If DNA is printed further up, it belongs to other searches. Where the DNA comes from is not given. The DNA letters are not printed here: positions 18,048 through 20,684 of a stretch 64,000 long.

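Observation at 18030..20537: Sensor-HAMP receptor with a degenerate class-III cyclase homology domain and a 5' uORF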

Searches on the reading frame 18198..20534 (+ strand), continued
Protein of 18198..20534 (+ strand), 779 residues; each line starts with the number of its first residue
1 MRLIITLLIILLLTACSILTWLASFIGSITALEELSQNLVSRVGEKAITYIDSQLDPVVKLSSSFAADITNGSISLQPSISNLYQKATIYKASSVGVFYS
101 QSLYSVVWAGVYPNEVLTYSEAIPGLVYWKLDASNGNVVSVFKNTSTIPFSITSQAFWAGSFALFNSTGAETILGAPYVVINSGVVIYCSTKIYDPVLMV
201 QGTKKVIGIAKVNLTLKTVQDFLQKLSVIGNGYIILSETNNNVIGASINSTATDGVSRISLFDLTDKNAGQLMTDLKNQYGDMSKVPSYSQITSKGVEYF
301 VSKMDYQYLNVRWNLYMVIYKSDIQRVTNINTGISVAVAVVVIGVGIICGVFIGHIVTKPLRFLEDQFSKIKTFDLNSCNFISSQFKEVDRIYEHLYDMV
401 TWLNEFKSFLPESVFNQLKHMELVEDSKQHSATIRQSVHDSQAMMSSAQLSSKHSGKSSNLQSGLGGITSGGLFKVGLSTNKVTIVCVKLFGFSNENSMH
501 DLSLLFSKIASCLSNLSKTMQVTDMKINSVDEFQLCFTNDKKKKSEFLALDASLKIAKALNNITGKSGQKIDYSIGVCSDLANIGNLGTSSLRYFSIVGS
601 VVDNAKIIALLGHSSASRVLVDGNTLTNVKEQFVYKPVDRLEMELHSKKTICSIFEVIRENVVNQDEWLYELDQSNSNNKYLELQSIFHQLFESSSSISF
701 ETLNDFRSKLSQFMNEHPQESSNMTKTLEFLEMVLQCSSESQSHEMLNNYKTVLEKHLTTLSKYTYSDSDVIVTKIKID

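Call 33: list_cluster_members(proteins=[P0050, P0122, P0116, P0076, P0080, P0081, P0086, P0117, P0058, P0072])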
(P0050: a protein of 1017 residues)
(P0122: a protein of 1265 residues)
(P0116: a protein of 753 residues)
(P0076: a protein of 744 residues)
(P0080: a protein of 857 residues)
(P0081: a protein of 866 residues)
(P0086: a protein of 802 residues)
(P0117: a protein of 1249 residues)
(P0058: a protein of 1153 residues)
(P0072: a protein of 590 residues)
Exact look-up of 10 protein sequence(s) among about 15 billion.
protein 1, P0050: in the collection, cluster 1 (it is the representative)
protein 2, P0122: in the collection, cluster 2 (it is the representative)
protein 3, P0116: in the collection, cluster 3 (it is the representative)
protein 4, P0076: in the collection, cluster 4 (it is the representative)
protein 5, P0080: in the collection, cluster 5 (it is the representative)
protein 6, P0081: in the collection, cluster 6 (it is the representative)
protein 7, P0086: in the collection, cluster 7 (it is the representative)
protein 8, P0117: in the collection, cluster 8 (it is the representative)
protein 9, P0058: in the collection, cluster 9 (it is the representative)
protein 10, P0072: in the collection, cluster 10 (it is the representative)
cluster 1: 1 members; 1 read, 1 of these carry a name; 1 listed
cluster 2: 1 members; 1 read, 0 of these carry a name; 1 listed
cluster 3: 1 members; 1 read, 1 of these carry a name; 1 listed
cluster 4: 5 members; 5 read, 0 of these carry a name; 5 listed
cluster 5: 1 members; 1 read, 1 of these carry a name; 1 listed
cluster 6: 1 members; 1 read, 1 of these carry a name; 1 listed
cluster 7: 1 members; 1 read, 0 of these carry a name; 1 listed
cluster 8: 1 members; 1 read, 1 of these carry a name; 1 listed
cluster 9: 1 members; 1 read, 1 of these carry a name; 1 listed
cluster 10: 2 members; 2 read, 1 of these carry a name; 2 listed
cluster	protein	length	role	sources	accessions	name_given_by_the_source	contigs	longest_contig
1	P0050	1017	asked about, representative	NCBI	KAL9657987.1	hypothetical protein ABK040_016637 [Willaertia magna]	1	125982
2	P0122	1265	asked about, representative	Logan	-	-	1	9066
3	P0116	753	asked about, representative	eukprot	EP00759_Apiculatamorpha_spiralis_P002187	PhF_6_TR10814/c1_g1_i1/m.17424/K01768/E4.6.1.1; adenylate cyclase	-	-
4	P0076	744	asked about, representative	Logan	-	-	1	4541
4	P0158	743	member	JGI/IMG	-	-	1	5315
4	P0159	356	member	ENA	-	-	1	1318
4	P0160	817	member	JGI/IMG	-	-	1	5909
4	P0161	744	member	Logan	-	-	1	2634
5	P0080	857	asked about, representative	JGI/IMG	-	class 3 adenylate cyclase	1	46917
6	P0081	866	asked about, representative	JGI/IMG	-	class 3 adenylate cyclase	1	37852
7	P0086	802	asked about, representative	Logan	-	-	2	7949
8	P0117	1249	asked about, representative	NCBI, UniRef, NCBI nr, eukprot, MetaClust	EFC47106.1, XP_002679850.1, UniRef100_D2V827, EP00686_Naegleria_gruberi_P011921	predicted protein [Naegleria gruberi] | Predicted protein n=1 Tax=Naegleria gruberi TaxID=5762 RepID=D2V827_NAEGR | uncharacterized protein NAEGRDRAFT_65007 [Naegleria gruberi]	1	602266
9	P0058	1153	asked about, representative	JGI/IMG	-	ankyrin repeat protein/class 3 adenylate cyclase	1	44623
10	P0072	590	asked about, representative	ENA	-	-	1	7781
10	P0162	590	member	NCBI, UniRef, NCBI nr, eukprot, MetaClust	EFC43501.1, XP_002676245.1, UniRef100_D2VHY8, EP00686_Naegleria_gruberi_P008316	Adenylate/Guanylate cyclase [Naegleria gruberi] | Adenylate/Guanylate cyclase n=1 Tax=Naegleria gruberi TaxID=5762 RepID=D2VHY8_NAEGR | XP_002676245.1 Adenylate/Guanylate cyclase [Naegleria gruberi strain NEG-M]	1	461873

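Call 37: search_protein_families(library=pfam, alignment_id=A4, max_evalue=0.01)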
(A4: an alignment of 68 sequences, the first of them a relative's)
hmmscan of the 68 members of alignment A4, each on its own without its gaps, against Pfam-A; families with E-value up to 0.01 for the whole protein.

A. member 1, P0001 (779 aa): 1 family
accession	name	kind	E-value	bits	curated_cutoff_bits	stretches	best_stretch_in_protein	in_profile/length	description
PF02743.24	dCache_1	-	0.0031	17.5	45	1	163-315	103-235/240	Cache domain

B. families by the number of members that match (of 68 scanned): 16 families
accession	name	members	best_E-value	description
PF00211.25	Guanylate_cyc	30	2.5e-10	Adenylate and Guanylate cyclase catalytic domain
PF02743.24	dCache_1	8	4.7e-12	Cache domain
PF22673.2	MCP-like_PDC_1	6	1.3e-05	Methyl-accepting chemotaxis protein-like, first PDC sensor domain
PF00672.30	HAMP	2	0.0057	HAMP domain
PF08376.15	NIT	1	5.7e-13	Nitrate and nitrite sensing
PF14853.12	Fis1_TPR_C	1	0.00024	Fis1 C-terminal tetratricopeptide repeat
PF25493.1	Peripla_BP_A-cyclase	1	0.00029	Adenylate cyclase, periplasmic binding protein-like domain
PF17201.10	Cache_3-Cache_2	1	0.0011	Cache 3/Cache 2 fusion domain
PF15108.11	TMEM37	1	0.0034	Voltage-dependent calcium channel gamma-like subunit protein family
PF22539.1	DUF7004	1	0.0036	Family of unknown function (DUF7004)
PF09976.15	TPR_21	1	0.0037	Tetratricopeptide repeat-like domain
PF11977.14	RNase_Zc3h12a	1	0.004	Zc3h12a-like Ribonuclease NYN domain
PF02754.22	CCG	1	0.0048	Cysteine-rich domain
PF12895.13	ANAPC3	1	0.0075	Anaphase-promoting complex, cyclosome, subunit 3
PF08592.16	Anthrone_oxy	1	0.0089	Anthrone oxygenase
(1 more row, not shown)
